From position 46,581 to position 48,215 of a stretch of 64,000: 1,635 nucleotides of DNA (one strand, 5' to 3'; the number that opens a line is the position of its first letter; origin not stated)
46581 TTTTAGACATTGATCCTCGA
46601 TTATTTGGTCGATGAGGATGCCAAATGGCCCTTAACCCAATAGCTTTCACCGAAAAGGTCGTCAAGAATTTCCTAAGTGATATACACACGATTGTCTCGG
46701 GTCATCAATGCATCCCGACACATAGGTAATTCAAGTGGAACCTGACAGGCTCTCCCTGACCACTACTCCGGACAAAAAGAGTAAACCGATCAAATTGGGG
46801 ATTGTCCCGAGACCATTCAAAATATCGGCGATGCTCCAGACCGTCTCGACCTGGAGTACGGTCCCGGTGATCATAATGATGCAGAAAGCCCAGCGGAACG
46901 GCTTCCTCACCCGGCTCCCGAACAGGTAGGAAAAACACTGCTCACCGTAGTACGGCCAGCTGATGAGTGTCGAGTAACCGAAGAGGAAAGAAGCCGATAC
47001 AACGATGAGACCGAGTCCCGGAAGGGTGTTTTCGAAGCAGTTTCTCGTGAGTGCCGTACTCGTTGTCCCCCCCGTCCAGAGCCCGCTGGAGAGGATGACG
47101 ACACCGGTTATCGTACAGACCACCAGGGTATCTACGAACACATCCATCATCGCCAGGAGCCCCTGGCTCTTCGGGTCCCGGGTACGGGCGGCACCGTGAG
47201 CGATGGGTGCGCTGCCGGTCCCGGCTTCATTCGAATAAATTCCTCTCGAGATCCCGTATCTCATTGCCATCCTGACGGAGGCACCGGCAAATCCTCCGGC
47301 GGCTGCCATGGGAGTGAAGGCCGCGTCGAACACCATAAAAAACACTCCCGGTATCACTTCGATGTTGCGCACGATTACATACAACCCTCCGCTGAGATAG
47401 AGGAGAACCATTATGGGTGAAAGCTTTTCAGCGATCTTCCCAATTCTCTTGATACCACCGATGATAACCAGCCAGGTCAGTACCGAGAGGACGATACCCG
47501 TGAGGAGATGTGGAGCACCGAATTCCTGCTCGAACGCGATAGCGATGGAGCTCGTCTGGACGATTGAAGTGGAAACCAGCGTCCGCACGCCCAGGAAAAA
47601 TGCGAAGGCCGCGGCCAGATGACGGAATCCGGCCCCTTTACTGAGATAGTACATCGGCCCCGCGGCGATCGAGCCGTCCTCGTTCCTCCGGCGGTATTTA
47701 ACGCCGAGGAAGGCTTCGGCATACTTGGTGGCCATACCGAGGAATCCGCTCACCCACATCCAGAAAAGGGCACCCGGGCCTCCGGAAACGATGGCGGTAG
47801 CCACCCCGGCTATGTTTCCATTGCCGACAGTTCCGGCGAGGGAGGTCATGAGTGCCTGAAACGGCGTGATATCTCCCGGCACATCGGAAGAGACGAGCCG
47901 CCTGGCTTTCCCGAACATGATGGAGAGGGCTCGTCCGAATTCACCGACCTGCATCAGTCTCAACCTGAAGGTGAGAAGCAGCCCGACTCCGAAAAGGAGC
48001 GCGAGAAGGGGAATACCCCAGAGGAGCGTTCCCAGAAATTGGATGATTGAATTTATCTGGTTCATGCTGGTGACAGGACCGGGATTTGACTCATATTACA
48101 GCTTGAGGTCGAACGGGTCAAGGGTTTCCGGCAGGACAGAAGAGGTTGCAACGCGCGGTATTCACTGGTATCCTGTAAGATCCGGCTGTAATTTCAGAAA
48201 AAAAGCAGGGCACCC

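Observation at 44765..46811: Foreign ~1.9 kb insertion at the 3' end of the AGCS symporter gene, bracketed by diverged ~85-nt direct repeats of that gene end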

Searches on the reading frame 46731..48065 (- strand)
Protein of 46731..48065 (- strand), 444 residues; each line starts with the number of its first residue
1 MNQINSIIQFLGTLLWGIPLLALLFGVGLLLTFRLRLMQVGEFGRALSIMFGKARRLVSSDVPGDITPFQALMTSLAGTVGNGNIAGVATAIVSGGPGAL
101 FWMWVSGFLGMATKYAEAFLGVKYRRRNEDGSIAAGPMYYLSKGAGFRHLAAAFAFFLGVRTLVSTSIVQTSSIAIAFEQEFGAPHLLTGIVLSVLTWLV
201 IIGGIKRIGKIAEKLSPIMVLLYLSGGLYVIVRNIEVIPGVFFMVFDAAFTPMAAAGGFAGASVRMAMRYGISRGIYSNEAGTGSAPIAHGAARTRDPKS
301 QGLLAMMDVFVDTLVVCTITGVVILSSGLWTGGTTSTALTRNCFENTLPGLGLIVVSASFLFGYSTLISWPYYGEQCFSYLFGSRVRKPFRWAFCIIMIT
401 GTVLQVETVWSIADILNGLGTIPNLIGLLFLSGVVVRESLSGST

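Call 5: search_protein_families(library=pfam, proteins=[window:46731-48065:-], max_evalue=0.1)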
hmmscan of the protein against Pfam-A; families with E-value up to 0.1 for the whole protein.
window:46731-48065:- (444 aa): 1 family
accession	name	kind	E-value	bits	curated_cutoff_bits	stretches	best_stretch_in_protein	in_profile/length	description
PF01235.23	Na_Ala_symp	-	5.2e-127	424.8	24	1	63-438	10-375/392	Sodium:alanine symporter family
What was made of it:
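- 46731..48065 (-): The target gene: an AGCS (alanine/glycine:cation symporter), intact. PF01235 scores 424.8 bits (call 5).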

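Call 8: find_homologous_proteins(query=window:46731-48065:-, max_evalue=1e-30)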
Query window:46731-48065:- (444 aa): 8000 proteins with E <= 1e-30 among 8000 candidates; the best 120 are listed.
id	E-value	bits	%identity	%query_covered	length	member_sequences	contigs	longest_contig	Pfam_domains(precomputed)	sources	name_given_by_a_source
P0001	1.8e-283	958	100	100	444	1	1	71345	PF01235.24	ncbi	-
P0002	5.4e-221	753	77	98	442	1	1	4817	PF01235.24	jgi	-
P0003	1.5e-220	751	76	98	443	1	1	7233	PF01235.24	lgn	-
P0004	6.0e-220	749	76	99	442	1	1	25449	PF01235.24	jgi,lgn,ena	-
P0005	1.1e-214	732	75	99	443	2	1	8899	PF01235.24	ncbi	-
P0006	4.7e-212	723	78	95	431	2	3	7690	PF01235.24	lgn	-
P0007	5.1e-165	568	59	99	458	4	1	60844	PF01235.24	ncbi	-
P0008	7.4e-159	548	58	98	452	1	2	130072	PF01235.24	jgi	jgi:AGCS family alanine or glycine:cation symporter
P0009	1.6e-157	543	58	99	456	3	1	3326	PF01235.24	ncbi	-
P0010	4.1e-157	542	57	99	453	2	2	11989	PF01235.24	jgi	jgi:AGCS family alanine or glycine:cation symporter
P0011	6.1e-157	542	57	99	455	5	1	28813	PF01235.24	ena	-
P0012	7.1e-156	538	58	95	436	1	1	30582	PF01235.24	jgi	jgi:AGCS family alanine or glycine:cation symporter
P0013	5.0e-155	535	55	98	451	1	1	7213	PF01235.24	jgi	jgi:AGCS family alanine or glycine:cation symporter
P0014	3.1e-154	533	55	97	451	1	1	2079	PF01235.24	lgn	-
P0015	9.1e-154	531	58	99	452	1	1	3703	PF01235.24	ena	-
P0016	3.7e-153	529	55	98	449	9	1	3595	PF01235.24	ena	-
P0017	8.4e-153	528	59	95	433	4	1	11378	PF01235.24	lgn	-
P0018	1.1e-152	528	55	98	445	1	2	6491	PF01235.24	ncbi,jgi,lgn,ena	-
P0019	1.4e-152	527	55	99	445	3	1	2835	PF01235.24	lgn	-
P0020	1.6e-152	527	55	100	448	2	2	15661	PF01235.24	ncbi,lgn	-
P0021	3.1e-152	526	54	98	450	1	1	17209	PF01235.24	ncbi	ncbi:MAG: alanine/glycine:cation symporter family protein [bacterium]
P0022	6.9e-152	525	55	98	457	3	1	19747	PF01235.24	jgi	jgi:AGCS family alanine or glycine:cation symporter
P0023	3.7e-151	523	55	99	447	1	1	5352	PF01235.24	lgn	-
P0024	4.8e-151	522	54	98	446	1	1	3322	PF01235.24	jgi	jgi:AGCS family alanine or glycine:cation symporter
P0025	5.2e-150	519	54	98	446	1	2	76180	PF01235.24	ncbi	-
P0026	5.3e-150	519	56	99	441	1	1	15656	PF01235.24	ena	-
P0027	9.1e-150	518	56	98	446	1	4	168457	PF01235.24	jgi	-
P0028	4.1e-149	516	54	98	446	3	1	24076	PF01235.24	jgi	-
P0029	5.7e-147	509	56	98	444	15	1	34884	PF01235.24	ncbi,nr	ncbi:MAG: sodium:alanine symporter family protein [Candidatus Marinimicrobia bacterium]|nr:sodium:al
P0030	1.7e-145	504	54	98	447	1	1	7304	PF01235.24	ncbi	-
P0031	9.1e-145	501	53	98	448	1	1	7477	PF01235.24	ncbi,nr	ncbi:MAG: sodium:alanine symporter family protein [Candidatus Helarchaeota archaeon]|nr:sodium:alani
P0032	2.0e-144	500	53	98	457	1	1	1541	PF01235.24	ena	-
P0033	4.2e-143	496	52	98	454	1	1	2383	PF01235.24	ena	-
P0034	1.2e-141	491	53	97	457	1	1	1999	PF01235.24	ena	-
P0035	4.2e-141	489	53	97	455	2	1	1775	PF01235.24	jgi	-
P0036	5.2e-141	489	53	98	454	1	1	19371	PF01235.24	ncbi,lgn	ncbi:MAG: alanine/glycine:cation symporter family protein [Candidatus Aminicenantales bacterium]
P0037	1.6e-139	484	52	98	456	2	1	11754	PF01235.24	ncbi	ncbi:alanine/glycine:cation symporter family protein [candidate division KSB1 bacterium]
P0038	2.4e-139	484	52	97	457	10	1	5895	PF01235.24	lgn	-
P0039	3.3e-139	483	53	98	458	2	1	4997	PF01235.24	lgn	-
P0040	1.8e-138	481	52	99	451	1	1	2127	PF01235.24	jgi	-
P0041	3.6e-138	480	52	99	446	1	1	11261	PF01235.24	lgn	-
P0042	4.2e-138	479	52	98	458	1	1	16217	PF01235.24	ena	-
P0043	4.3e-138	479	52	98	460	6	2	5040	PF01235.24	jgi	jgi:AGCS family alanine or glycine:cation symporter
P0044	6.2e-138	479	53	98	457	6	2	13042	PF01235.24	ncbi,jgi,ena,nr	ncbi:MAG: alanine:cation symporter family protein [Candidatus Aminicenantes bacterium]|nr:alanine:ca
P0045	6.3e-138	479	55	94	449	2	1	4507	PF01235.24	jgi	-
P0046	6.8e-138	479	52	98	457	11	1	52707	PF01235.24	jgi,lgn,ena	-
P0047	7.1e-138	479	52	98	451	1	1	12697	PF01235.24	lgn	-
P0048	7.4e-138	479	52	98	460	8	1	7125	PF01235.24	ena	-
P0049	7.6e-138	479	51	99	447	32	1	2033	PF01235.24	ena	-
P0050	1.5e-137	478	52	98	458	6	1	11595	PF01235.24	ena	-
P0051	2.1e-137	477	52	98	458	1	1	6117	PF01235.24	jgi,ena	-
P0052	2.5e-137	477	52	98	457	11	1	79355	PF01235.24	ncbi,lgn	ncbi:MAG: sodium:alanine symporter family protein [Acidobacteriota bacterium]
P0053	3.9e-137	476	52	98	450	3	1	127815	PF01235.24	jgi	jgi:AGCS family alanine or glycine:cation symporter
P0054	5.0e-137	476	52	98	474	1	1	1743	PF01235.24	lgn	-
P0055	7.3e-137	475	52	98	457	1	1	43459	PF01235.24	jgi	-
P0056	1.2e-136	475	51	99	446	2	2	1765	PF01235.24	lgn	-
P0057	1.5e-136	474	52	98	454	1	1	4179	PF01235.24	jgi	jgi:AGCS family alanine or glycine:cation symporter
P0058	2.8e-136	474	51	98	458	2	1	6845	PF01235.24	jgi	jgi:AGCS family alanine or glycine:cation symporter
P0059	2.9e-136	473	51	99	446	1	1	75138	PF01235.24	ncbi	-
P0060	3.0e-136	473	52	98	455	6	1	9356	PF01235.24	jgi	-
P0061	3.1e-136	473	51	98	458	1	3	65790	PF01235.24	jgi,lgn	jgi:AGCS family alanine or glycine:cation symporter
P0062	3.7e-136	473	51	96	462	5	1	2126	PF01235.24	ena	-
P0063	3.9e-136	473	52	99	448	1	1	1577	PF01235.24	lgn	-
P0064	5.0e-136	473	52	99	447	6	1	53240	PF01235.24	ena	-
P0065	5.4e-136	473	52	99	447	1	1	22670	PF01235.24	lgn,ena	-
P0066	6.4e-136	472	51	98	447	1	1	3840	PF01235.24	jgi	-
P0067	6.4e-136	472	52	98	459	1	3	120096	PF01235.24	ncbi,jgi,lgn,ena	-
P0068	7.2e-136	472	53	98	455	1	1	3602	PF01235.24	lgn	-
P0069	7.3e-136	472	52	98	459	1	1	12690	PF01235.24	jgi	-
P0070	7.7e-136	472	51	98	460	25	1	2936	PF01235.24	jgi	-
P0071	8.9e-136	472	51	98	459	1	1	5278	PF01235.24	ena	-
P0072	9.2e-136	472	52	98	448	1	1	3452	PF01235.24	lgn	-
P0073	1.2e-135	471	52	99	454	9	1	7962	PF01235.24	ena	-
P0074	1.4e-135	471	51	98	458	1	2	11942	PF01235.24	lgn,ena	-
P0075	1.6e-135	471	51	98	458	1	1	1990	PF01235.24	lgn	-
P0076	1.8e-135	471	51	98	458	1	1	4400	PF01235.24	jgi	-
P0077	3.1e-135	470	51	98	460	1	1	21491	PF01235.24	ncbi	-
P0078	3.2e-135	470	53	98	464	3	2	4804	PF01235.24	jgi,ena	-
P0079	3.9e-135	470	52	98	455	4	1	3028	PF01235.24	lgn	-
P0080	4.7e-135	469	53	98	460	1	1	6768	PF01235.24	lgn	-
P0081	4.7e-135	469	54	94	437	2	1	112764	PF01235.24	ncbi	ncbi:alanine/glycine:cation symporter family protein [candidate division KSB1 bacterium]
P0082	6.6e-135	469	51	99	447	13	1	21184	PF01235.24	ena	-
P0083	6.6e-135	469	52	98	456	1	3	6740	PF01235.24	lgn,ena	-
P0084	7.5e-135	469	52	98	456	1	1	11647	PF01235.24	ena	-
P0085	2.0e-134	467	52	99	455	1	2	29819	PF01235.24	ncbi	-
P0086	2.2e-134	467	51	99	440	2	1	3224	PF01235.24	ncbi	-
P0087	2.2e-134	467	52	98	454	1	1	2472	PF01235.24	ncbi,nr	ncbi:sodium:alanine symporter family protein [bacterium]|nr:sodium:alanine symporter family protein 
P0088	2.3e-134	467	51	98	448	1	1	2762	PF01235.24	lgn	-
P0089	2.5e-134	467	52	98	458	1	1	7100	PF01235.24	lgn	-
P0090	3.4e-134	467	51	98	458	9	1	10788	PF01235.24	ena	-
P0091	4.2e-134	466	52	96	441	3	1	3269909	PF01235.24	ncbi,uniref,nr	ncbi:sodium:alanine symporter family protein [Desulfuromonas sp. AOP6]|uniref:alanine/glycine:cation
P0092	4.8e-134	466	51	99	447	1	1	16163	PF01235.24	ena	-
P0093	5.2e-134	466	53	97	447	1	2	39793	PF01235.24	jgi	-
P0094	8.5e-134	465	51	98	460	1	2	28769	PF01235.24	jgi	jgi:AGCS family alanine or glycine:cation symporter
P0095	9.8e-134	465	51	98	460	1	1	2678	PF01235.24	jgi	jgi:AGCS family alanine or glycine:cation symporter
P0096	1.1e-133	465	50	99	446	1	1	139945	PF01235.24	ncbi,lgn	-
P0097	1.1e-133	465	51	98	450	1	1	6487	PF01235.24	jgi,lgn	-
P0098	1.3e-133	465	51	98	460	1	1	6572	PF01235.24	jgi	jgi:AGCS family alanine or glycine:cation symporter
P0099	1.3e-133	465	51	98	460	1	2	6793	PF01235.24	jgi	-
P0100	1.4e-133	465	52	98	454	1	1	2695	PF01235.24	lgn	-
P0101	1.4e-133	465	52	98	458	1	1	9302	PF01235.24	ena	-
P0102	1.4e-133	465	51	99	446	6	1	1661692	PF01235.24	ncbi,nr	ncbi:sodium:alanine symporter family protein [Desulfuromonas sp. KJ2020]|nr:sodium:alanine symporter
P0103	1.8e-133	464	51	98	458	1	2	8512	PF01235.24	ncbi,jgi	ncbi:MAG: sodium:alanine symporter family protein [Candidatus Aminicenantes bacterium]|jgi:AGCS fami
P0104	2.1e-133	464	52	98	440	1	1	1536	PF01235.24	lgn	-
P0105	2.7e-133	464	51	98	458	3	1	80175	PF01235.24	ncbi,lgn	-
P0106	4.7e-133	463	50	98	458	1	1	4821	PF01235.24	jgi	-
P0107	4.8e-133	463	50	99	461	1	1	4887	PF01235.24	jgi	-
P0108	5.2e-133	463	53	96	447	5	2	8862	PF01235.24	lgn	-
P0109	5.7e-133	463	52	99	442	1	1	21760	PF01235.24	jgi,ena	-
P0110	5.7e-133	463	51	98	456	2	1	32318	PF01235.24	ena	-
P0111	7.8e-133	462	50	99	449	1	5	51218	PF01235.24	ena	-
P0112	7.9e-133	462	52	98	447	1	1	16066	PF01235.24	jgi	-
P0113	1.2e-132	461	53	98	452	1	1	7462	PF01235.24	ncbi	-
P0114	1.3e-132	461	50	98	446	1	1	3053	PF01235.24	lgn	-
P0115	1.5e-132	461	51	98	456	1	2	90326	PF01235.24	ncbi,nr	ncbi:MAG: amino acid carrier protein [Candidatus Aminicenantes bacterium]|nr:amino acid carrier prot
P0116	1.6e-132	461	51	98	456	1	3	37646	PF01235.24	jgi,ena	-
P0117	1.7e-132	461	52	98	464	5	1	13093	PF01235.24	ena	-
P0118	1.9e-132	461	53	95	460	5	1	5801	PF01235.24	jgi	-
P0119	1.9e-132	461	50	98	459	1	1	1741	PF01235.24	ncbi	-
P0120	2.0e-132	461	50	98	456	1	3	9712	PF01235.24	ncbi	-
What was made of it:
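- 46731..48065 (-): The closest homologues are 75-78 % identical (call 8).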

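Call 11: find_encoding_contigs(protein=P0004, flank=10000, max_places=4)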
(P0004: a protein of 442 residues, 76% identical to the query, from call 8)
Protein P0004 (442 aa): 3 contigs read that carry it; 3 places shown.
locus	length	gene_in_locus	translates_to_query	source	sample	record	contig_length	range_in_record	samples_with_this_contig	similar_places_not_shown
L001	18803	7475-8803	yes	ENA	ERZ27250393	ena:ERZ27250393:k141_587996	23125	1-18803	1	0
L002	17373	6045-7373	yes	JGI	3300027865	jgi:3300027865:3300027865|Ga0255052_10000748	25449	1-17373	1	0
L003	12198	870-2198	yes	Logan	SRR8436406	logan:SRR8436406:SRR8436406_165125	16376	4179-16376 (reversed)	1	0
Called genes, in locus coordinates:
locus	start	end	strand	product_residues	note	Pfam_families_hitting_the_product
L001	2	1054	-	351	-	?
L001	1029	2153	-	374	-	PF01075:Glyco_transf_9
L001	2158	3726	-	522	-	PF00072:Response_reg, PF08665:PglZ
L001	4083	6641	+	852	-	PF00082:Peptidase_S8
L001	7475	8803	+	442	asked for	PF01235:Na_Ala_symp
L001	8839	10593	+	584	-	PF00342:PGI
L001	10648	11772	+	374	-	PF00657:Lipase_GDSL, PF13472:Lipase_GDSL_2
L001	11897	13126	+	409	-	PF13439:Glyco_transf_4, PF13579:Glyco_trans_4_4, PF00534:Glycos_transf_1, PF13692:Glyco_trans_1_4 (faint), PF26337:Gtf3_C (weak)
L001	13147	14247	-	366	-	PF13439:Glyco_transf_4, PF13579:Glyco_trans_4_4 (weak), PF20706:GT4-conflict (weak), PF00534:Glycos_transf_1, PF13692:Glyco_trans_1_4, PF13524:Glyco_trans_1_2 (weak)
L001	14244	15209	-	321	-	PF13506:Glyco_transf_21 (weak), PF00535:Glycos_transf_2, PF13641:Glyco_tranf_2_3, PF13632:Glyco_trans_2_3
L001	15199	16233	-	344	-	PF13439:Glyco_transf_4, PF13579:Glyco_trans_4_4 (weak), PF00534:Glycos_transf_1, PF13692:Glyco_trans_1_4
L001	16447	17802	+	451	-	PF01943:Polysacc_synt, PF13440:Polysacc_synt_3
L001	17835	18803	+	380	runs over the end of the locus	PF00534:Glycos_transf_1, PF13692:Glyco_trans_1_4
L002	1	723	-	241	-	?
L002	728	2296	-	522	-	PF00072:Response_reg, PF08665:PglZ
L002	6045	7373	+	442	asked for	PF01235:Na_Ala_symp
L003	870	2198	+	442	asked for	PF01235:Na_Ala_symp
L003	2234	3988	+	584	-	PF00342:PGI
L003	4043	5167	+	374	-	PF00657:Lipase_GDSL, PF13472:Lipase_GDSL_2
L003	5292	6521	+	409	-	PF13439:Glyco_transf_4, PF13579:Glyco_trans_4_4, PF00534:Glycos_transf_1, PF13692:Glyco_trans_1_4 (faint), PF26337:Gtf3_C (weak)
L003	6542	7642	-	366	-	PF13439:Glyco_transf_4, PF13579:Glyco_trans_4_4 (weak), PF20706:GT4-conflict (weak), PF00534:Glycos_transf_1, PF13692:Glyco_trans_1_4, PF13524:Glyco_trans_1_2 (weak)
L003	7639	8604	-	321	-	PF13506:Glyco_transf_21 (weak), PF00535:Glycos_transf_2, PF13641:Glyco_tranf_2_3, PF13632:Glyco_trans_2_3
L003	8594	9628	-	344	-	PF13439:Glyco_transf_4, PF13579:Glyco_trans_4_4 (weak), PF00534:Glycos_transf_1, PF13692:Glyco_trans_1_4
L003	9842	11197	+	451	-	PF01943:Polysacc_synt, PF13440:Polysacc_synt_3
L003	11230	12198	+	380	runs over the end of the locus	PF00534:Glycos_transf_1, PF13692:Glyco_trans_1_4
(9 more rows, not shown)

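Call 12: find_encoding_contigs(protein=P0005, flank=10000, max_places=4)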
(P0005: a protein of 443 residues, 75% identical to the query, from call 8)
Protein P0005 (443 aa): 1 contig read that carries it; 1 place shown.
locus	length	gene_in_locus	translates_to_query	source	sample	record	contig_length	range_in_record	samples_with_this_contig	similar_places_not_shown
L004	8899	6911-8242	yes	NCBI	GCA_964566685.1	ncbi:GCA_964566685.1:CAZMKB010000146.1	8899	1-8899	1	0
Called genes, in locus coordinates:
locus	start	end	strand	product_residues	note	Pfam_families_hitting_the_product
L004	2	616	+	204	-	?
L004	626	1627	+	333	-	PF01075:Glyco_transf_9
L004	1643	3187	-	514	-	PF00072:Response_reg, PF08665:PglZ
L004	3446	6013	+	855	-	PF00082:Peptidase_S8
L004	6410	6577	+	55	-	-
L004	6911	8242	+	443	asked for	PF01235:Na_Ala_symp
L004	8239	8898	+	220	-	?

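Call 18: find_related_loci(query=window:46731-48065:-, collection=genome_contigs, flank=6000)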
Query window:46731-48065:- (444 aa) in genome_contigs; peptide patterns used: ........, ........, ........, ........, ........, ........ (x = any residue, [..] = any of these).
192 stretches matched a pattern; 120 encode a relative of the query (tblastn E <= 1e-3); the best 80 are kept; 80 distinct loci.
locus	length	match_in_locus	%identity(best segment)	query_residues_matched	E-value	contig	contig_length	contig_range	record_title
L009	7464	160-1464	77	5-439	0e+0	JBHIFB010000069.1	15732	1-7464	MAG: Candidatus Glassbacteria bacterium isolate b2.sp1_bin.52 NODE_948_length_15732_cov_6.653633, whole genome shotgun s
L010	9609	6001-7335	59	1-441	6e-172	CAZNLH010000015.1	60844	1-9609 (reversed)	MAG TPA_asm: uncultured Gemmatimonadota bacterium isolate binchicken_co172_241 genome assembly, contig: NODE_261_length_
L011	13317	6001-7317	57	1-439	8e-162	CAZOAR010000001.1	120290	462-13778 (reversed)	MAG TPA_asm: uncultured Gemmatimonadota bacterium isolate binchicken_co275_497 genome assembly, contig: NODE_70_length_1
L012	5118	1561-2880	58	1-439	3e-156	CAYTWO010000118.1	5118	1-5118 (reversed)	MAG TPA_asm: uncultured Gemmatimonadota bacterium isolate binchicken_co275_495 genome assembly, contig: NODE_30805_lengt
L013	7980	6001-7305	75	5-439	0e+0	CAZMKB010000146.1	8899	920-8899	MAG TPA_asm: uncultured Gemmatimonadota bacterium isolate SRP141376_co1_256 genome assembly, contig: NODE_14104_length_8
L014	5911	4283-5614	47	1-437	9e-120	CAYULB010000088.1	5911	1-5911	MAG TPA_asm: uncultured Eubacteriales bacterium isolate SRP141376_co1_340 genome assembly, contig: NODE_22242_length_591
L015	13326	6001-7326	46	1-439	3e-114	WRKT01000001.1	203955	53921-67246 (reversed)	MAG: Treponema sp. isolate Th196P3bin120 Ga0099364_10000028, whole genome shotgun sequence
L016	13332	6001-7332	46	1-439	3e-120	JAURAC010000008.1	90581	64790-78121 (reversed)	MAG: Candidatus Subterrananammoxibius californiae isolate Bin_309 NODE_8_length_90581_cov_22.308519, whole genome shotgu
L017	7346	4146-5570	45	13-437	2e-112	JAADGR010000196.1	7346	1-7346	MAG: Calditrichota bacterium isolate M_MetaBat.126 contig-127_25500, whole genome shotgun sequence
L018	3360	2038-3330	46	9-435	1e-114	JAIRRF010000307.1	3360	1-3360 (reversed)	MAG: Treponema sp. isolate Crp329_bin16 k119_1781930, whole genome shotgun sequence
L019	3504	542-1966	44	13-437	2e-113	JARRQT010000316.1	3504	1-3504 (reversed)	MAG: Calditrichia bacterium isolate Spart_209_MAG scaffold_28527, whole genome shotgun sequence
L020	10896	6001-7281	48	13-437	1e-110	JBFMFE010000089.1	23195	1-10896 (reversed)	MAG: bacterium isolate MAG263 MAG263_89, whole genome shotgun sequence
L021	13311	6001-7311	43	2-436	3e-110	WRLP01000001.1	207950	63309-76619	MAG: Treponema sp. isolate Th196P3bin31 Ga0099364_10000026, whole genome shotgun sequence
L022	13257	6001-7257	45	11-424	9e-110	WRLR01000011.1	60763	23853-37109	MAG: Oscillospiraceae bacterium isolate Th196P3bin33 Ga0099364_10000618, whole genome shotgun sequence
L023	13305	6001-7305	43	3-437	8e-109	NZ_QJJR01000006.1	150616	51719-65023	Streptohalobacillus salinus strain DSM 22440 Ga0244547_106, whole genome shotgun sequence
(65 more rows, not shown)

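Call 21: find_encoding_contigs(protein=P0003, flank=6000, max_places=3)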
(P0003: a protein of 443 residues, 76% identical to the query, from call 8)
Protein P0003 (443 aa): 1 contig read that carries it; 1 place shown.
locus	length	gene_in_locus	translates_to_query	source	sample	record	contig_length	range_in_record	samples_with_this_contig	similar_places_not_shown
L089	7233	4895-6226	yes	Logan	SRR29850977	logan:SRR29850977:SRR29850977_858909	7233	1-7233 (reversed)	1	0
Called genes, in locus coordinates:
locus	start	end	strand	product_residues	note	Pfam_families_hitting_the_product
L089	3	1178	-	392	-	?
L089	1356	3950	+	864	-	PF00082:Peptidase_S8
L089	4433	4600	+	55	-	-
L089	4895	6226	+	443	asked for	PF01235:Na_Ala_symp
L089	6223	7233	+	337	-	?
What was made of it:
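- L001-L003, L004 and L089 have S8 protease-AGCS followed directly by the next gene (calls 11, 12, 21).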

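Call 22: find_encoding_contigs(protein=P0006, flank=6000, max_places=3)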
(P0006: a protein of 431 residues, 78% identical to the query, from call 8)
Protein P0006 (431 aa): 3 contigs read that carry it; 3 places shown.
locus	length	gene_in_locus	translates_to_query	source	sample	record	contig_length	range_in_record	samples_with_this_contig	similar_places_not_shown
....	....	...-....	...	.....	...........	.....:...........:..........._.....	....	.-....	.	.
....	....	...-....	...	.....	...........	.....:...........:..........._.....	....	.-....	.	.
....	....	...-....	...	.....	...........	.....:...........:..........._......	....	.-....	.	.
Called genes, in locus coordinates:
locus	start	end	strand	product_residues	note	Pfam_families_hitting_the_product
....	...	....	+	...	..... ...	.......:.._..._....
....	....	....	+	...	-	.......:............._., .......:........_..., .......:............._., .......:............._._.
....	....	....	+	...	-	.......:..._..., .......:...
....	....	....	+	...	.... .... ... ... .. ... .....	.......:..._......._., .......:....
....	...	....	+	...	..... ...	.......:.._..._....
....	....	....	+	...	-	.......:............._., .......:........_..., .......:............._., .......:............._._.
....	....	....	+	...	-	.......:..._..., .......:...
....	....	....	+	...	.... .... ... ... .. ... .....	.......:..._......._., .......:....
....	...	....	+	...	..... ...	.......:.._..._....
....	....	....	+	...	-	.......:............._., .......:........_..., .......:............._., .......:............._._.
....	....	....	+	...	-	?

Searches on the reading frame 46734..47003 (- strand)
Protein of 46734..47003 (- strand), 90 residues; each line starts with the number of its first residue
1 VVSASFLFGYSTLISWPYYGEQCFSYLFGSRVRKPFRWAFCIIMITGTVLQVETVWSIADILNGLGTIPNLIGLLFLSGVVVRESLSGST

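Call 95: find_homologous_proteins(query=window:46734-47003:-, max_evalue=1e-10)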
Query window:46734-47003:-: 3 candidates shared short words with the query, none scored E <= 1e-10.
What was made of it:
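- Tried and rejected: Third protein search, with the AGCS C-terminal 90 aa. It returned no candidates and was wasted (call 95).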
